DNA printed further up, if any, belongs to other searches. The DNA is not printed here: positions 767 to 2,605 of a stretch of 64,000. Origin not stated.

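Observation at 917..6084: Candidate dedicated oxidative-folding/export module: two Tat-leader hyper-cysteine-rich proteins followed by a MauE-(thioredoxin)x2 fusion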

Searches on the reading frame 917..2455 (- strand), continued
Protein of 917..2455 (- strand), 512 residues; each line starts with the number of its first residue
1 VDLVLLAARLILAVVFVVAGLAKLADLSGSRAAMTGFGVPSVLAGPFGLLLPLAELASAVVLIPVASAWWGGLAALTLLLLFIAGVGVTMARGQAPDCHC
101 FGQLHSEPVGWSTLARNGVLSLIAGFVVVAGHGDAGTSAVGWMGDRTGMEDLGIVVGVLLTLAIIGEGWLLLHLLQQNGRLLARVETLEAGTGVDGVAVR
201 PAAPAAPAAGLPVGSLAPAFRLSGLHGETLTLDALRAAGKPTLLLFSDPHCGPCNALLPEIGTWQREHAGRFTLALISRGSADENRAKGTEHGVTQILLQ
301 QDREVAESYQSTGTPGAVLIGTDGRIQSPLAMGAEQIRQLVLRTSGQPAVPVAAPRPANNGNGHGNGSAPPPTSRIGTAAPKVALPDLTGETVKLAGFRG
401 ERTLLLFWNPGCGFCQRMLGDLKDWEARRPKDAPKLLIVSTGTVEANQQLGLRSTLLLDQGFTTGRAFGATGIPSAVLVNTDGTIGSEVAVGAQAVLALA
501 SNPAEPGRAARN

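Call 10: find_homologous_proteins(query=window:917-2455:-, max_evalue=1e-10)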
Query window:917-2455:- (512 aa): 3942 proteins with E <= 1e-10 among 8000 candidates; the best 120 are listed.
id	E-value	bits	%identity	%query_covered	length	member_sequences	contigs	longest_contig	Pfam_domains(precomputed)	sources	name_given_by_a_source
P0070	0.0e+0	1112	100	100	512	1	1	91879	PF07291.17,PF00085.27,PF08534.17,PF13905.13,PF13098.14,PF00578.28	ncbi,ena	-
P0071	0.0e+0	1032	92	100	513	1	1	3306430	PF07291.17,PF00085.27,PF08534.17,PF13905.13,PF13098.14,PF00578.28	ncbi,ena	-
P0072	1.4e-285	966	56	100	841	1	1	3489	PF07291.17,PF13728.13,PF00085.27,PF08534.17,PF13905.13,PF13098.14,PF05768.21,PF00578.28,PF20395.4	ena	-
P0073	2.1e-278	942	55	100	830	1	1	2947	PF00462.31,PF07291.17,PF13728.13,PF00085.27,PF08534.17,PF13905.13,PF13098.14,PF05768.21,PF00578.28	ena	-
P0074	1.0e-272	924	83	100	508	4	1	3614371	PF07291.17,PF00085.27,PF08534.17,PF13905.13,PF13098.14,PF00578.28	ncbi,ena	-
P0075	4.0e-267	905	82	100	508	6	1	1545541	PF07291.17,PF00085.27,PF08534.17,PF13098.14,PF00578.28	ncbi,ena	-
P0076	6.4e-267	904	58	97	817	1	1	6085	PF00462.31,PF07291.17,PF00085.27,PF08534.17,PF13905.13,PF13098.14,PF05768.21,PF00578.28,PF20395.4,PF07681.18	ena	-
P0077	2.5e-264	896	82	94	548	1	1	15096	PF07291.17,PF13564.12,PF00085.27,PF08534.17,PF13098.14,PF00578.28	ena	-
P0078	8.2e-263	891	56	98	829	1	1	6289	PF00462.31,PF07291.17,PF13728.13,PF00085.27,PF08534.17,PF13905.13,PF13098.14,PF05768.21,PF00578.28,PF20395.4,PF07681.18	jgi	jgi:peroxiredoxin/uncharacterized membrane protein YphA (DoxX/SURF4 family)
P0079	9.1e-251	851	53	95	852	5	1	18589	PF00462.31,PF07291.17,PF13728.13,PF00085.27,PF08534.17,PF13905.13,PF13098.14,PF05768.21,PF00578.28,PF20395.4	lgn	-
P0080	9.4e-249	845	53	98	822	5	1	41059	PF07291.17,PF13728.13,PF00085.27,PF08534.17,PF13905.13,PF13098.14,PF00578.28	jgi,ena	-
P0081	3.2e-248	843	49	95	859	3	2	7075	PF00462.31,PF07291.17,PF00085.27,PF08534.17,PF13905.13,PF13098.14,PF05768.21,PF00578.28,PF07681.18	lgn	-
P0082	1.3e-246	838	52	98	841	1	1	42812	PF00462.31,PF07291.17,PF00085.27,PF08534.17,PF13905.13,PF13098.14,PF05768.21,PF00578.28,PF20395.4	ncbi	-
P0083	2.2e-246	837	62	100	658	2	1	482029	PF07291.17,PF13564.12,PF00085.27,PF08534.17,PF13905.13,PF13098.14,PF05768.21,PF00578.28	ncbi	-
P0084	9.3e-246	835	52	95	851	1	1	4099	PF00462.31,PF07291.17,PF00085.27,PF08534.17,PF13905.13,PF13098.14,PF05768.21,PF00578.28,PF20395.4,PF07681.18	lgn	-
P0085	2.6e-243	827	80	91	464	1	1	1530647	PF07291.17,PF00085.27,PF08534.17,PF13098.14,PF00578.28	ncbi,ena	-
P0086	6.5e-241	819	50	100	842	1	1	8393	PF00085.27,PF08534.17,PF13905.13,PF13098.14,PF07681.18,PF00462.31,PF07291.17,PF13728.13,PF13564.12,PF05768.21,PF00578.28,PF20395.4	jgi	jgi:peroxiredoxin/uncharacterized membrane protein YphA (DoxX/SURF4 family)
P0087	8.6e-241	818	61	93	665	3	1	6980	PF07291.17,PF00085.27,PF08534.17,PF13905.13,PF13098.14,PF05768.21,PF00578.28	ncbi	-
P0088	2.4e-240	817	59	95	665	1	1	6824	PF07291.17,PF00085.27,PF08534.17,PF13905.13,PF13098.14,PF05768.21,PF00578.28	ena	-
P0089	3.2e-240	816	48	95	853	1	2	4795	PF00462.31,PF07291.17,PF13728.13,PF00085.27,PF08534.17,PF13905.13,PF13098.14,PF05768.21,PF00578.28,PF20395.4,PF07681.18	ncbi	ncbi:MAG: redoxin domain-containing protein [Thermomicrobiales bacterium]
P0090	3.8e-238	810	60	100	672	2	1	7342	PF07291.17,PF13728.13,PF00085.27,PF08534.17,PF13905.13,PF13098.14,PF05768.21,PF00578.28,PF20395.4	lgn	-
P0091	3.9e-237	806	51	98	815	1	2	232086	PF00462.31,PF07291.17,PF00085.27,PF08534.17,PF13905.13,PF13098.14,PF05768.21,PF00578.28,PF20395.4,PF07681.18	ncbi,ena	-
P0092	6.5e-237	805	58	99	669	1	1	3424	PF00462.31,PF07291.17,PF00085.27,PF08534.17,PF13905.13,PF13098.14,PF05768.21,PF00578.28,PF07681.18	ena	-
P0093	3.4e-236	803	60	98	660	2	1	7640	PF00462.31,PF07291.17,PF00085.27,PF08534.17,PF13905.13,PF13098.14,PF05768.21,PF00578.28,PF20395.4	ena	-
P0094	6.6e-236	802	58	100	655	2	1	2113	PF07291.17,PF13564.12,PF00085.27,PF08534.17,PF13905.13,PF13098.14,PF00578.28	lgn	-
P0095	2.2e-235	800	73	97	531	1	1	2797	PF07291.17,PF00085.27,PF08534.17,PF13905.13,PF13098.14,PF00578.28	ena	-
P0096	3.8e-235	800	58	95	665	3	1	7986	PF07291.17,PF13564.12,PF00085.27,PF08534.17,PF13905.13,PF13098.14,PF05768.21,PF00578.28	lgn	-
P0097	4.3e-235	799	53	99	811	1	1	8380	PF07291.17,PF13564.12,PF00085.27,PF08534.17,PF13905.13,PF13098.14,PF02630.21,PF00578.28,PF07681.18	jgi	jgi:peroxiredoxin/uncharacterized membrane protein YphA (DoxX/SURF4 family)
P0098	6.5e-233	792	59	99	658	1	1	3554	PF07291.17,PF13728.13,PF00085.27,PF08534.17,PF13905.13,PF13098.14,PF00578.28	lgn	-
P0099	7.5e-233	792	51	98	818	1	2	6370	PF00462.31,PF07291.17,PF13564.12,PF00085.27,PF08534.17,PF13905.13,PF13098.14,PF05768.21,PF00578.28,PF20395.4,PF07681.18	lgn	-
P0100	9.7e-233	792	57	100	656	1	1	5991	PF07291.17,PF13728.13,PF13564.12,PF00085.27,PF08534.17,PF13905.13,PF13098.14,PF00578.28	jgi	jgi:peroxiredoxin/uncharacterized membrane protein YphA (DoxX/SURF4 family)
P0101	4.7e-232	789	56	99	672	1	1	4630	PF07291.17,PF00085.27,PF08534.17,PF13905.13,PF13098.14,PF05768.21,PF00578.28,PF07681.18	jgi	jgi:peroxiredoxin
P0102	4.9e-232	789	59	99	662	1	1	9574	PF07291.17,PF13564.12,PF00085.27,PF08534.17,PF13905.13,PF13098.14,PF00578.28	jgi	jgi:peroxiredoxin/uncharacterized membrane protein YphA (DoxX/SURF4 family)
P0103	8.6e-232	789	58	94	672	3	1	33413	PF07291.17,PF00085.27,PF08534.17,PF13905.13,PF13098.14,PF00578.28,PF07681.18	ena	-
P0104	1.2e-230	785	58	97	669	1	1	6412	PF07291.17,PF13728.13,PF00085.27,PF08534.17,PF13905.13,PF13098.14,PF05768.21,PF00578.28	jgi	jgi:peroxiredoxin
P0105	1.3e-230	785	57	99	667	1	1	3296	PF07291.17,PF13728.13,PF00085.27,PF08534.17,PF13905.13,PF13098.14,PF05768.21,PF00578.28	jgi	jgi:peroxiredoxin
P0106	1.8e-230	784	58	100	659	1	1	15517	PF07291.17,PF13564.12,PF00085.27,PF08534.17,PF13905.13,PF13098.14,PF00578.28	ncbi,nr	ncbi:MAG: redoxin domain-containing protein [Thermomicrobiales bacterium]|nr:redoxin domain-containi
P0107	4.0e-230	783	57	100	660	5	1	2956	PF07291.17,PF13564.12,PF00085.27,PF08534.17,PF13905.13,PF13098.14,PF00578.28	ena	-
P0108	7.7e-230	782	48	97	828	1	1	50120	PF07291.17,PF13728.13,PF13564.12,PF00085.27,PF08534.17,PF13905.13,PF13098.14,PF00578.28,PF20395.4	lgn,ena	-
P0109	1.4e-229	781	60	95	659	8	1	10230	PF07291.17,PF13728.13,PF00085.27,PF08534.17,PF13905.13,PF13098.14,PF05768.21,PF00578.28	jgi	jgi:thiol-disulfide isomerase/thioredoxin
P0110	2.6e-229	780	59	95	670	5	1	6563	PF07291.17,PF00085.27,PF08534.17,PF13905.13,PF13098.14,PF00578.28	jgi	-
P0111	5.0e-229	779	57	96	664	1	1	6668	PF07291.17,PF13728.13,PF13564.12,PF00085.27,PF08534.17,PF13905.13,PF13098.14,PF05768.21,PF00578.28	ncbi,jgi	jgi:methylamine dehydrogenase accessory protein MauD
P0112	5.8e-229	779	57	96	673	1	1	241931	PF07291.17,PF00085.27,PF08534.17,PF13905.13,PF13098.14,PF05768.21,PF00578.28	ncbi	-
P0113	6.9e-229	779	55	99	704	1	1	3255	PF07291.17,PF13728.13,PF00085.27,PF08534.17,PF13905.13,PF13098.14,PF00578.28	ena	-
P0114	1.4e-228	778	59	99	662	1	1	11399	PF07291.17,PF00085.27,PF08534.17,PF13905.13,PF13098.14,PF05768.21,PF00578.28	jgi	jgi:peroxiredoxin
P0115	3.2e-228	777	57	99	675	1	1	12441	PF00462.31,PF07291.17,PF13728.13,PF00085.27,PF08534.17,PF13905.13,PF13098.14,PF00578.28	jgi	jgi:peroxiredoxin/uncharacterized membrane protein YphA (DoxX/SURF4 family)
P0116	5.4e-228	776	58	95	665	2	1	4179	PF07291.17,PF13728.13,PF00085.27,PF08534.17,PF13905.13,PF13098.14,PF00578.28,PF20395.4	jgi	jgi:peroxiredoxin/uncharacterized membrane protein YphA (DoxX/SURF4 family)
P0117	1.2e-227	775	57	97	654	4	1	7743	PF07291.17,PF13728.13,PF00085.27,PF08534.17,PF13905.13,PF13098.14,PF05768.21,PF00578.28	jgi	jgi:methylamine dehydrogenase accessory protein MauD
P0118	2.0e-227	774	57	99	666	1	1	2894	PF07291.17,PF00085.27,PF08534.17,PF13905.13,PF13098.14,PF00578.28,PF07681.18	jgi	jgi:peroxiredoxin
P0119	4.9e-227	773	56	99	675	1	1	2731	PF07291.17,PF13564.12,PF00085.27,PF08534.17,PF13098.14,PF00578.28,PF07681.18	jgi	jgi:peroxiredoxin/uncharacterized membrane protein YphA (DoxX/SURF4 family)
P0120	5.5e-227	773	56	98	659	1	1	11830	PF07291.17,PF13728.13,PF13564.12,PF00085.27,PF08534.17,PF13905.13,PF13098.14,PF05768.21,PF00578.28,PF07681.18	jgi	jgi:peroxiredoxin/uncharacterized membrane protein YphA (DoxX/SURF4 family)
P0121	1.0e-226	772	48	97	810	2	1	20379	PF00462.31,PF07291.17,PF00085.27,PF08534.17,PF13905.13,PF13098.14,PF05768.21,PF00578.28,PF20395.4,PF07681.18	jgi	-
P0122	1.3e-226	771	57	94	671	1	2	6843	PF07291.17,PF00085.27,PF08534.17,PF13905.13,PF13098.14,PF05768.21,PF00578.28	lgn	-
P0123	1.8e-226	771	59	98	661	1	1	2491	PF07291.17,PF13728.13,PF00085.27,PF08534.17,PF13905.13,PF13098.14,PF00578.28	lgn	-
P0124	2.2e-226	771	56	94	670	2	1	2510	PF07291.17,PF00085.27,PF08534.17,PF13098.14,PF05768.21,PF00578.28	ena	-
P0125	4.1e-226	770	54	94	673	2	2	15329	PF07291.17,PF13728.13,PF00085.27,PF08534.17,PF13905.13,PF13098.14,PF05768.21,PF00578.28,PF20395.4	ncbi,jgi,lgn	ncbi:MAG TPA: redoxin domain-containing protein [Thermomicrobiales bacterium]|jgi:peroxiredoxin/unch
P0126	4.2e-226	770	59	99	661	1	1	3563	PF07291.17,PF00085.27,PF08534.17,PF13905.13,PF13098.14,PF00578.28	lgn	-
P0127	5.8e-226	769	57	96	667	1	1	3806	PF07291.17,PF13564.12,PF00085.27,PF08534.17,PF13905.13,PF13098.14,PF05768.21,PF00578.28,PF20395.4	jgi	jgi:methylamine dehydrogenase accessory protein MauD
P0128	5.9e-226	769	57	99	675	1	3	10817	PF07291.17,PF13728.13,PF00085.27,PF08534.17,PF13905.13,PF13098.14,PF00578.28,PF20395.4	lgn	-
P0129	8.9e-226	769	58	99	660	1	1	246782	PF07291.17,PF00085.27,PF08534.17,PF13905.13,PF13098.14,PF00578.28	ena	-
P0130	1.2e-225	768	47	97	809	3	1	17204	PF00462.31,PF07291.17,PF00085.27,PF08534.17,PF13905.13,PF13098.14,PF05768.21,PF00578.28,PF20395.4,PF07681.18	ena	-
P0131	1.4e-225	768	48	98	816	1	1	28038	PF00462.31,PF07291.17,PF13564.12,PF00085.27,PF08534.17,PF13905.13,PF13098.14,PF05768.21,PF00578.28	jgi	jgi:peroxiredoxin/uncharacterized membrane protein YphA (DoxX/SURF4 family)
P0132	1.5e-225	768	57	97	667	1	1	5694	PF07291.17,PF00085.27,PF08534.17,PF13905.13,PF13098.14,PF05768.21,PF00578.28,PF20395.4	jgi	jgi:peroxiredoxin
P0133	5.0e-225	766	58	96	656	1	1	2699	PF07291.17,PF13728.13,PF00085.27,PF08534.17,PF13905.13,PF13098.14,PF05768.21,PF00578.28,PF20395.4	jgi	jgi:peroxiredoxin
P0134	5.0e-225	766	49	95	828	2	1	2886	PF07291.17,PF13728.13,PF00085.27,PF08534.17,PF13905.13,PF13098.14,PF00578.28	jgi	jgi:peroxiredoxin/uncharacterized membrane protein YphA (DoxX/SURF4 family)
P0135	6.4e-225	766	56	94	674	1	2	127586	PF07291.17,PF13728.13,PF00085.27,PF08534.17,PF13905.13,PF13098.14,PF00578.28,PF07681.18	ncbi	ncbi:MAG: redoxin domain-containing protein [Thermomicrobiales bacterium]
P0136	6.6e-225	766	55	97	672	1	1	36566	PF07291.17,PF00085.27,PF08534.17,PF13905.13,PF13098.14,PF00578.28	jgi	jgi:peroxiredoxin/uncharacterized membrane protein YphA (DoxX/SURF4 family)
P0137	1.3e-224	765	57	98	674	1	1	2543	PF07291.17,PF13728.13,PF13564.12,PF00085.27,PF08534.17,PF13905.13,PF13098.14,PF05768.21,PF00578.28,PF07681.18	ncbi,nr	ncbi:MAG TPA: redoxin family protein [Chloroflexota bacterium]|nr:redoxin family protein [Chloroflex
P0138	1.6e-224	765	57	99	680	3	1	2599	PF07291.17,PF08534.17,PF13098.14,PF00578.28,PF07681.18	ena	-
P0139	1.7e-224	765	55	96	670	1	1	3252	PF07291.17,PF13728.13,PF13564.12,PF00085.27,PF08534.17,PF13905.13,PF13098.14,PF05768.21,PF00578.28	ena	-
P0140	2.2e-224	764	56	99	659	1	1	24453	PF07291.17,PF13564.12,PF00085.27,PF08534.17,PF13905.13,PF13098.14,PF00578.28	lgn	-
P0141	4.0e-224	763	69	99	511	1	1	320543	PF07291.17,PF00085.27,PF08534.17,PF13098.14,PF00578.28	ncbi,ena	-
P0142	5.7e-224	763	57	98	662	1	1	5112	PF07291.17,PF13728.13,PF00085.27,PF08534.17,PF13905.13,PF13098.14,PF05768.21,PF00578.28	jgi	jgi:peroxiredoxin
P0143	1.9e-223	761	55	99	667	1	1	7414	PF00462.31,PF07291.17,PF13728.13,PF00085.27,PF08534.17,PF13905.13,PF13098.14,PF00578.28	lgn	-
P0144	2.7e-223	761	55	100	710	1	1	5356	PF07291.17,PF00085.27,PF08534.17,PF13905.13,PF13098.14,PF00578.28,PF20395.4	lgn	-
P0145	2.8e-223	760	56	96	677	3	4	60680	PF07291.17,PF13728.13,PF00085.27,PF08534.17,PF13905.13,PF13098.14,PF05768.21,PF00578.28,PF07681.18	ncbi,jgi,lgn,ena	-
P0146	2.8e-223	760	59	97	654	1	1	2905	PF07291.17,PF13564.12,PF00085.27,PF08534.17,PF13905.13,PF13098.14,PF00578.28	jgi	jgi:peroxiredoxin/uncharacterized membrane protein YphA (DoxX/SURF4 family)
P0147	3.6e-223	760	53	98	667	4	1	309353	PF07291.17,PF13728.13,PF13564.12,PF00085.27,PF08534.17,PF13905.13,PF13098.14,PF00578.28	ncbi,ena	-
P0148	5.6e-223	760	57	96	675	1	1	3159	PF07291.17,PF00085.27,PF08534.17,PF13098.14,PF05768.21,PF00578.28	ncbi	-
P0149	8.9e-223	759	55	99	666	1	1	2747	PF07291.17,PF00085.27,PF08534.17,PF13905.13,PF13098.14,PF05768.21,PF00578.28,PF20395.4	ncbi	-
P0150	9.0e-223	759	57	98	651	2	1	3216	PF07291.17,PF00085.27,PF08534.17,PF13905.13,PF13098.14,PF05768.21,PF00578.28,PF20395.4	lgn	-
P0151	9.1e-223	759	57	94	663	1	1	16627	PF07291.17,PF00085.27,PF08534.17,PF13905.13,PF13098.14,PF05768.21,PF00578.28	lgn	-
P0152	1.2e-222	758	59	99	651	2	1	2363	PF07291.17,PF00085.27,PF08534.17,PF13098.14,PF00578.28,PF07681.18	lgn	-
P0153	1.3e-222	758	67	97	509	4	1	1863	PF07291.17,PF13564.12,PF08534.17,PF13098.14,PF00578.28,PF07681.18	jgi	-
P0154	1.4e-222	758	57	98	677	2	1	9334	PF07291.17,PF00085.27,PF08534.17,PF13905.13,PF13098.14,PF05768.21,PF00578.28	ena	-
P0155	1.5e-222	758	56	100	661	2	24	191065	PF07291.17,PF00085.27,PF08534.17,PF13905.13,PF13098.14,PF00578.28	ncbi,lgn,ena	-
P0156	1.7e-222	758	56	95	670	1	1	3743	PF07291.17,PF13728.13,PF00085.27,PF08534.17,PF13905.13,PF13098.14,PF05768.21,PF00578.28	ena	-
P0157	2.4e-222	757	56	95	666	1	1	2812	PF07291.17,PF13728.13,PF13564.12,PF00085.27,PF08534.17,PF13905.13,PF13098.14,PF00578.28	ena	-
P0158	3.0e-222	757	53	94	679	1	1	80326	PF07291.17,PF00085.27,PF08534.17,PF13098.14,PF00578.28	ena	-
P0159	4.0e-222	757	57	95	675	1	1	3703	PF07291.17,PF13728.13,PF00085.27,PF08534.17,PF13905.13,PF13098.14,PF05768.21,PF00578.28,PF07681.18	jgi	jgi:peroxiredoxin/uncharacterized membrane protein YphA (DoxX/SURF4 family)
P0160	4.4e-222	757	57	98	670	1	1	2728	PF07291.17,PF00085.27,PF08534.17,PF13905.13,PF13098.14,PF00578.28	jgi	jgi:peroxiredoxin/uncharacterized membrane protein YphA (DoxX/SURF4 family)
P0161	5.8e-222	756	56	96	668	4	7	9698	PF00462.31,PF07291.17,PF13728.13,PF13564.12,PF00085.27,PF08534.17,PF13905.13,PF13098.14,PF05768.21,PF00578.28,PF07681.18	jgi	jgi:peroxiredoxin/uncharacterized membrane protein YphA (DoxX/SURF4 family)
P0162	5.9e-222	756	57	97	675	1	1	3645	PF07291.17,PF13564.12,PF00085.27,PF08534.17,PF13905.13,PF13098.14,PF05768.21,PF00578.28,PF07681.18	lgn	-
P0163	1.3e-221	755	70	96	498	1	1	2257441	PF07291.17,PF13564.12,PF00085.27,PF08534.17,PF13905.13,PF13098.14,PF00578.28,PF07681.18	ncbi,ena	-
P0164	2.3e-221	754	55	96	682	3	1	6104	PF07291.17,PF13728.13,PF00085.27,PF08534.17,PF13905.13,PF13098.14,PF05768.21,PF00578.28,PF07681.18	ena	-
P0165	3.4e-221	754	56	96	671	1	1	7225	PF07291.17,PF00085.27,PF08534.17,PF13905.13,PF13098.14,PF05768.21,PF00578.28,PF07681.18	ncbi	-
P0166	1.2e-220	752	59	96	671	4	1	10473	PF07291.17,PF00085.27,PF08534.17,PF13905.13,PF13098.14,PF05768.21,PF00578.28,PF20395.4,PF07681.18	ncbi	-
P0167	1.7e-220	751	55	95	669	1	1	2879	PF07291.17,PF13728.13,PF13564.12,PF00085.27,PF08534.17,PF13905.13,PF13098.14,PF05768.21,PF00578.28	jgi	jgi:methylamine dehydrogenase accessory protein MauD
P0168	1.7e-220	751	55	98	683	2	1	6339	PF07291.17,PF00085.27,PF08534.17,PF13905.13,PF13098.14,PF05768.21,PF00578.28,PF07681.18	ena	-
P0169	2.0e-220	751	55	96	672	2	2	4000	PF07291.17,PF13728.13,PF00085.27,PF08534.17,PF13905.13,PF13098.14,PF05768.21,PF00578.28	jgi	jgi:methylamine dehydrogenase accessory protein MauD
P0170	2.3e-220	751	56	99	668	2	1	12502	PF07291.17,PF13728.13,PF00085.27,PF08534.17,PF13905.13,PF13098.14,PF00578.28,PF07681.18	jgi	jgi:peroxiredoxin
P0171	2.6e-220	751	58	93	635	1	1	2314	PF07291.17,PF00085.27,PF08534.17,PF13905.13,PF13098.14,PF00578.28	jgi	jgi:peroxiredoxin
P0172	2.8e-220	751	55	96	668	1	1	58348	PF07291.17,PF13728.13,PF00085.27,PF08534.17,PF13905.13,PF13098.14,PF05768.21,PF00578.28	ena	-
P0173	4.4e-220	750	57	93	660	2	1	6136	PF07291.17,PF00085.27,PF08534.17,PF13905.13,PF13098.14,PF00578.28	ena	-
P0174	4.8e-220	750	58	98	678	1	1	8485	PF07291.17,PF13728.13,PF13564.12,PF00085.27,PF08534.17,PF13905.13,PF13098.14,PF05768.21,PF00578.28,PF20395.4,PF07681.18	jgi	jgi:peroxiredoxin/uncharacterized membrane protein YphA (DoxX/SURF4 family)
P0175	5.0e-220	750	56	96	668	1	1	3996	PF07291.17,PF13728.13,PF00085.27,PF08534.17,PF13905.13,PF13098.14,PF05768.21,PF00578.28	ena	-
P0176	5.3e-220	750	55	96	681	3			PF07291.17,PF13728.13,PF00085.27,PF08534.17,PF13905.13,PF13098.14,PF00578.28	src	-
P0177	6.2e-220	749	58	96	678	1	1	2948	PF07291.17,PF13728.13,PF13564.12,PF00085.27,PF08534.17,PF13905.13,PF13098.14,PF05768.21,PF00578.28,PF07681.18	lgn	-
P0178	8.7e-220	749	67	96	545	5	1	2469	PF07291.17,PF13564.12,PF08534.17,PF13905.13,PF13098.14,PF00578.28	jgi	jgi:peroxiredoxin/uncharacterized membrane protein YphA (DoxX/SURF4 family)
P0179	8.7e-220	749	54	95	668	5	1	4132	PF07291.17,PF13728.13,PF13564.12,PF00085.27,PF08534.17,PF13905.13,PF13098.14,PF05768.21,PF00578.28,PF07681.18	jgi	jgi:methylamine dehydrogenase accessory protein MauD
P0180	8.9e-220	749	54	98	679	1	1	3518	PF00462.31,PF07291.17,PF00085.27,PF08534.17,PF13905.13,PF13098.14,PF00578.28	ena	-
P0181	1.0e-219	749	56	94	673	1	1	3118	PF07291.17,PF13728.13,PF00085.27,PF08534.17,PF13905.13,PF13098.14,PF00578.28,PF07681.18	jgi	jgi:peroxiredoxin/uncharacterized membrane protein YphA (DoxX/SURF4 family)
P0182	1.2e-219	748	67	98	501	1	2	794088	PF07291.17,PF00085.27,PF08534.17,PF13905.13,PF13098.14,PF00578.28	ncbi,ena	-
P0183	1.3e-219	748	55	96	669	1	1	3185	PF07291.17,PF13728.13,PF13564.12,PF00085.27,PF08534.17,PF13905.13,PF13098.14,PF05768.21,PF00578.28,PF07681.18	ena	-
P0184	1.5e-219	748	55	97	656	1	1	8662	PF00462.31,PF07291.17,PF13564.12,PF00085.27,PF08534.17,PF13905.13,PF13098.14,PF00578.28,PF07681.18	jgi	jgi:peroxiredoxin/uncharacterized membrane protein YphA (DoxX/SURF4 family)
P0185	2.2e-219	748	58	97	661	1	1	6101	PF07291.17,PF00085.27,PF08534.17,PF13905.13,PF13098.14,PF05768.21,PF00578.28,PF07681.18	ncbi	-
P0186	2.5e-219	747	56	97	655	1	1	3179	PF07291.17,PF00085.27,PF08534.17,PF13905.13,PF13098.14,PF00578.28,PF20395.4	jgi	jgi:peroxiredoxin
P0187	3.1e-219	747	57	98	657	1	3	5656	PF07291.17,PF00085.27,PF08534.17,PF13905.13,PF13098.14,PF00578.28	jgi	jgi:peroxiredoxin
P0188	6.7e-219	746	56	95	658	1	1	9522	PF07291.17,PF13728.13,PF00085.27,PF08534.17,PF13905.13,PF13098.14,PF05768.21,PF00578.28,PF20395.4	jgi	jgi:peroxiredoxin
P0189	8.9e-219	746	55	94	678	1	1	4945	PF07291.17,PF13728.13,PF00085.27,PF08534.17,PF13905.13,PF13098.14,PF05768.21,PF00578.28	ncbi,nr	ncbi:MAG: TlpA family protein disulfide reductase, partial [Chloroflexia bacterium]|nr:TlpA family p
